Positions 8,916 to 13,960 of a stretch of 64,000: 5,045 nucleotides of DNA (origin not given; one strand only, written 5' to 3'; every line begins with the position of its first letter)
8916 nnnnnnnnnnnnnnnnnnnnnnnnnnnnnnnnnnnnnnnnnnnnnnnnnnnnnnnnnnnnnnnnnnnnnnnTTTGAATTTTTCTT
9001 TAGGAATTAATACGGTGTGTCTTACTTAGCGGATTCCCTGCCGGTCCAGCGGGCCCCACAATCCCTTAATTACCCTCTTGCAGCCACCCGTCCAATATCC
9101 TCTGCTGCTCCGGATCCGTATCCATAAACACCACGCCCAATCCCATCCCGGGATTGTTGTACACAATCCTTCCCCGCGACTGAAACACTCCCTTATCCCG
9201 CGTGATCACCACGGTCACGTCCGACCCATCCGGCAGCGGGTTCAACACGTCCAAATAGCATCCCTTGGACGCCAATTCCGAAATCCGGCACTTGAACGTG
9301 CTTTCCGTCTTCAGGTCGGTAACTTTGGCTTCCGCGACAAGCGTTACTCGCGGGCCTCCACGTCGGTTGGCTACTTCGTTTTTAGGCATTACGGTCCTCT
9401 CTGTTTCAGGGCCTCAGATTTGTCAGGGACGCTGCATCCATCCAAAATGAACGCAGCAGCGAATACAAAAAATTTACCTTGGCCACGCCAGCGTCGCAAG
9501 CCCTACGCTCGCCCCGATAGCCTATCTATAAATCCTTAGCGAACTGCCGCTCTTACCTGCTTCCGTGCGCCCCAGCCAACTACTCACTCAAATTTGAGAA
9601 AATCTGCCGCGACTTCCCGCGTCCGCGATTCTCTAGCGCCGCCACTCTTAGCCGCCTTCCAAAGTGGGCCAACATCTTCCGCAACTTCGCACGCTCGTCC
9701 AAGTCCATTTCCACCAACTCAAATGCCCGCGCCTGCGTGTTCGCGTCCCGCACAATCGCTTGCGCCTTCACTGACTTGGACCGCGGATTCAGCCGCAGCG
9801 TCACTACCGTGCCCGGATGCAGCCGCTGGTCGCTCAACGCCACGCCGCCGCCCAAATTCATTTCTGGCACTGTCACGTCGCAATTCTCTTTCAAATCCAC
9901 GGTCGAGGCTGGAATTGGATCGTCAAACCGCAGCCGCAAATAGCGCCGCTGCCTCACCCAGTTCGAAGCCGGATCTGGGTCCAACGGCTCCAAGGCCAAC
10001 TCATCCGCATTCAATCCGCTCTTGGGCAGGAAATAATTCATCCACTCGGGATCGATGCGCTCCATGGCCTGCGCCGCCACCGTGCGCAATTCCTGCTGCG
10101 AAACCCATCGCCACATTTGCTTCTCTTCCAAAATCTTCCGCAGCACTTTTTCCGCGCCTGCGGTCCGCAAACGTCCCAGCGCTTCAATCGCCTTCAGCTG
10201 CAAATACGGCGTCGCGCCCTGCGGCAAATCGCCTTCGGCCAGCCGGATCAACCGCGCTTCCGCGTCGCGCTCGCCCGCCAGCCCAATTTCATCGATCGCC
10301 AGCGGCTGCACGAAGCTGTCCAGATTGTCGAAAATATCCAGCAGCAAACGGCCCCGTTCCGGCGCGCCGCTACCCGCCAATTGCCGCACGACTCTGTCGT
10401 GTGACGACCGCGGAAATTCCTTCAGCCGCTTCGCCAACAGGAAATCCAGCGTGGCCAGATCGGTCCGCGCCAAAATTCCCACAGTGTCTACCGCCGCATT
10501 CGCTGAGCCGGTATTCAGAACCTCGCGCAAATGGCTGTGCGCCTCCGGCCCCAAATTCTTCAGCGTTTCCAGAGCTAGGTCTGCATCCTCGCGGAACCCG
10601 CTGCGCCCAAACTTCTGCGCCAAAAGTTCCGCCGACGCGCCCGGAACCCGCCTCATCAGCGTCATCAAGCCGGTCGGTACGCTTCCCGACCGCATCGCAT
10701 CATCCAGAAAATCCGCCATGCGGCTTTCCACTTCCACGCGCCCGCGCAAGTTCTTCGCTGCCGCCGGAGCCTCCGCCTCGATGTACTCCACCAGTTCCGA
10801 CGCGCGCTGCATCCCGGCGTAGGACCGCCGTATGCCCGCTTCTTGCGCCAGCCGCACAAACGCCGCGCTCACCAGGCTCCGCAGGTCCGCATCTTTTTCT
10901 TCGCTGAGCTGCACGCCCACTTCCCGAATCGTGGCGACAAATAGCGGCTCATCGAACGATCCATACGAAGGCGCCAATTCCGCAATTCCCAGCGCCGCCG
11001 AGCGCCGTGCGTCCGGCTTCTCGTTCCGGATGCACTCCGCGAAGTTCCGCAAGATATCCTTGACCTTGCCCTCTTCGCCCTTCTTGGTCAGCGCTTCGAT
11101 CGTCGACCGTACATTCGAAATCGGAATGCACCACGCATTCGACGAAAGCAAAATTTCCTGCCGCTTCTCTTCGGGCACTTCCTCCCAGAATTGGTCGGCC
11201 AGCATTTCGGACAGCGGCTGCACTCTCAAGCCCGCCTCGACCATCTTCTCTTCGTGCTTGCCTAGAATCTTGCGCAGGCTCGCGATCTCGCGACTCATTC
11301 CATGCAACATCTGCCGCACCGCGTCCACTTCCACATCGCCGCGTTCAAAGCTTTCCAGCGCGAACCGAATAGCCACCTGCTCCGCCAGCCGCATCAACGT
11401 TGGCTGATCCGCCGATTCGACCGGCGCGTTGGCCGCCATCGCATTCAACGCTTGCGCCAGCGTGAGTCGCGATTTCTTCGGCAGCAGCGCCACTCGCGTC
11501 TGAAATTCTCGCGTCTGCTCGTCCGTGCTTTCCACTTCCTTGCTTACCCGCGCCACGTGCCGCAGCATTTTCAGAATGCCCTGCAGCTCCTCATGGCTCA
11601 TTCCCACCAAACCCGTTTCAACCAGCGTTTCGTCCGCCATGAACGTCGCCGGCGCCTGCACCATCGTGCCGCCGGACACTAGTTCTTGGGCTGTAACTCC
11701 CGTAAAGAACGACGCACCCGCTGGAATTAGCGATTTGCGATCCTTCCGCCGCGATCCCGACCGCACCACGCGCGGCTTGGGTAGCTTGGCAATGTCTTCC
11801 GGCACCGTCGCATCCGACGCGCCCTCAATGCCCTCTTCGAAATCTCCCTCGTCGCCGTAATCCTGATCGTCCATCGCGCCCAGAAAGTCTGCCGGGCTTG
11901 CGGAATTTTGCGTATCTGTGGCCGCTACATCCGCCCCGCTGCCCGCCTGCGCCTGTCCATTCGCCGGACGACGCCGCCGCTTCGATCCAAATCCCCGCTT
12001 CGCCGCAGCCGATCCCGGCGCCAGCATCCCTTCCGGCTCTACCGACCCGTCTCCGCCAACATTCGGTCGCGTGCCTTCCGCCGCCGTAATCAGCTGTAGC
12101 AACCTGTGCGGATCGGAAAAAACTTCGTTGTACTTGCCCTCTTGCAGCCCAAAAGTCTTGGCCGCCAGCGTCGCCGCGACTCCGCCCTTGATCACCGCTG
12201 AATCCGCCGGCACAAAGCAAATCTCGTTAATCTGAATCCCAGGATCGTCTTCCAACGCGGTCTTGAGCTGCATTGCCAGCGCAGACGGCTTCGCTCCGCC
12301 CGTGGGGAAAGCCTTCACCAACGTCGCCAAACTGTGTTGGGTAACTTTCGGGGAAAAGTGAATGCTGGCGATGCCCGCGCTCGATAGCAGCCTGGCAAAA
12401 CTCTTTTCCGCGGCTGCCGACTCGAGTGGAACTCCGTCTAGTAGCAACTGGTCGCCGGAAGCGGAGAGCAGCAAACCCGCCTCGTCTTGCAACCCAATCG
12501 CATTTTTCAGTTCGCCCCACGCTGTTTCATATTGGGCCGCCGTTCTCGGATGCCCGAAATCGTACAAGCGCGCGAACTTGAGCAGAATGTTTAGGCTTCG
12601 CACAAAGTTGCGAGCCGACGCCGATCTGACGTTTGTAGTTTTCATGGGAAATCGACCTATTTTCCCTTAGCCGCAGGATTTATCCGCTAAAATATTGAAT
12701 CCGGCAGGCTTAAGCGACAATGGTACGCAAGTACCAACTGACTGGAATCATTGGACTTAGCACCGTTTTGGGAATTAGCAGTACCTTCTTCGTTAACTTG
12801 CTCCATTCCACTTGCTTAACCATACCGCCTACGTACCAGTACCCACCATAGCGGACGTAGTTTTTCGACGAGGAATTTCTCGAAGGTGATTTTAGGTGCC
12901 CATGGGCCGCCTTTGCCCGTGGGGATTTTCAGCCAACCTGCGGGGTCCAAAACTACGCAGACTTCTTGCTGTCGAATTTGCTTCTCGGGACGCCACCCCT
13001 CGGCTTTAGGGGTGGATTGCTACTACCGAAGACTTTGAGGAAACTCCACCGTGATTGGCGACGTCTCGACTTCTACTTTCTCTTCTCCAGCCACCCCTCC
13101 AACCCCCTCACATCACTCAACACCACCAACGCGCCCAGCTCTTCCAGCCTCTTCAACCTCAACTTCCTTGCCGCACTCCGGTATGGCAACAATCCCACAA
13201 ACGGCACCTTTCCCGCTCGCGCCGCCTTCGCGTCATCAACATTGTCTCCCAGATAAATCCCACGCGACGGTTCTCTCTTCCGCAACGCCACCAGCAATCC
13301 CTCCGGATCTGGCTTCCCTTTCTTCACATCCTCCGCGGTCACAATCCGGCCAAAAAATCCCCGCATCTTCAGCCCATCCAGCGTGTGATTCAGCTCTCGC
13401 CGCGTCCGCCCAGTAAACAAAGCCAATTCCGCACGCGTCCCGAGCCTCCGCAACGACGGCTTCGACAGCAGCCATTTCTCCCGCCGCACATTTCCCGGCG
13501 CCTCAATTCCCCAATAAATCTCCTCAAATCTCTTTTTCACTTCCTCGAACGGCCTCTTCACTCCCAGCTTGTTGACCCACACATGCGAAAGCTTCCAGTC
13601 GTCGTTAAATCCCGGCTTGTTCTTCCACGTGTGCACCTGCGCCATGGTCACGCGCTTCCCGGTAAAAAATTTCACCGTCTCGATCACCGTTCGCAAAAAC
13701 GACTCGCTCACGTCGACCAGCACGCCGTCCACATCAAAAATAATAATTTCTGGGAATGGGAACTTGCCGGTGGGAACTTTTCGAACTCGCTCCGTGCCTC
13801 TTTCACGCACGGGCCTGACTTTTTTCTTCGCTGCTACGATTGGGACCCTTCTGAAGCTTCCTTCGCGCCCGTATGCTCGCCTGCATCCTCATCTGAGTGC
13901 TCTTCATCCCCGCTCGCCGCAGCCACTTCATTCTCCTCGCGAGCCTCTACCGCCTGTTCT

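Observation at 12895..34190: Stem covariation and + sense-only wobble pairs in the repeat hairpins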

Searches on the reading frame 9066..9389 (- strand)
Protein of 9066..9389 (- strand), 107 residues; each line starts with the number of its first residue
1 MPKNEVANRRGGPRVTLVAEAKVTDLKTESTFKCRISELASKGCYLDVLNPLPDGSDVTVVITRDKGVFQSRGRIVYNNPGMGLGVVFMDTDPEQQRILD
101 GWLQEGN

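Call 26: search_protein_families(library=pfam, proteins=[window:9066-9389:-], max_evalue=0.01)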
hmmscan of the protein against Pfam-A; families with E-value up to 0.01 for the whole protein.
window:9066-9389:- (107 aa): 1 family
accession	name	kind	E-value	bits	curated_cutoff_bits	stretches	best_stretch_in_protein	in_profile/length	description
PF07238.19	PilZ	-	3.4e-09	37.4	22.5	1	8-103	1-100/102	PilZ domain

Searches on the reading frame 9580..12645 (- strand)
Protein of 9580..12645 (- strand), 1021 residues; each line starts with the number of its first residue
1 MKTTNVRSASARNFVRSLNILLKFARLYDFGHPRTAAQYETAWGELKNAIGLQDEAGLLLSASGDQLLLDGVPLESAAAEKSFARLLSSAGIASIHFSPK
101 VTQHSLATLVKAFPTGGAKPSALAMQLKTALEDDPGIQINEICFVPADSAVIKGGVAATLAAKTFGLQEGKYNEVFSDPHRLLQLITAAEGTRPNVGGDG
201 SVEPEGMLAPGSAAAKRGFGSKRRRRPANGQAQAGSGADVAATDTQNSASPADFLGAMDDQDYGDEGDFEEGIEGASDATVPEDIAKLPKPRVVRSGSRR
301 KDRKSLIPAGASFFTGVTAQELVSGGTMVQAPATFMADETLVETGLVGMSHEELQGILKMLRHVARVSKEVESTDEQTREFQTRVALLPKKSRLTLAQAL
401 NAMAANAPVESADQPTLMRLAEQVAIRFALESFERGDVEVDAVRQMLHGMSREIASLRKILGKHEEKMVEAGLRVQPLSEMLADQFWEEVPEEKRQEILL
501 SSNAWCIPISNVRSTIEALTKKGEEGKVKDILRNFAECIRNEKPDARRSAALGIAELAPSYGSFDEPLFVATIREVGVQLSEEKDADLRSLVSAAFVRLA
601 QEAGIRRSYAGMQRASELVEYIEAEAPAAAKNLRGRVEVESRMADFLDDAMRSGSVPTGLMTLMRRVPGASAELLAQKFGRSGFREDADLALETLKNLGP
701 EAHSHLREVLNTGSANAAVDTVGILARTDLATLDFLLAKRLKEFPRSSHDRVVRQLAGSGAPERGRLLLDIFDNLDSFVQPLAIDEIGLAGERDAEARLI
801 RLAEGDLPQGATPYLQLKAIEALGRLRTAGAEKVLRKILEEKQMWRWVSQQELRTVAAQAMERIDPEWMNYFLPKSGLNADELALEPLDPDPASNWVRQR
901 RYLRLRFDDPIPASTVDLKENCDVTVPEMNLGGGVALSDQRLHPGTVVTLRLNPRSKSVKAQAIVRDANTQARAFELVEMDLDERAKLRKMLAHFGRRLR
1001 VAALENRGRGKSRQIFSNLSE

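Call 8: search_protein_families(library=pfam, proteins=[window:9580-12645:-])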
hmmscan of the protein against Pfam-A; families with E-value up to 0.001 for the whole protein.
window:9580-12645:- (1021 aa): 1 family
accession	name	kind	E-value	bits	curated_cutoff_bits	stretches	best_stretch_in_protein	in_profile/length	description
PF13646.12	HEAT_2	-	0.00024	21.8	27.7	0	768-843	4-75/88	HEAT repeats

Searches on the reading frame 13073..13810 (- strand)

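Call 26: search_protein_families(library=pfam, proteins=[window:13073-13810:-], max_evalue=0.01)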
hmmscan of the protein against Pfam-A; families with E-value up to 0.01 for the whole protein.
window:13073-13810:- (245 aa): 2 families
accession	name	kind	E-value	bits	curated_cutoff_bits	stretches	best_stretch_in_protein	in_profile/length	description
PF13419.12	HAD_2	-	2.3e-17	64.1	23.8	1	23-206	1-177/178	Haloacid dehalogenase-like hydrolase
PF00702.32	Hydrolase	-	3.2e-15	57.5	26.4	1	22-199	3-189/191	haloacid dehalogenase-like hydrolase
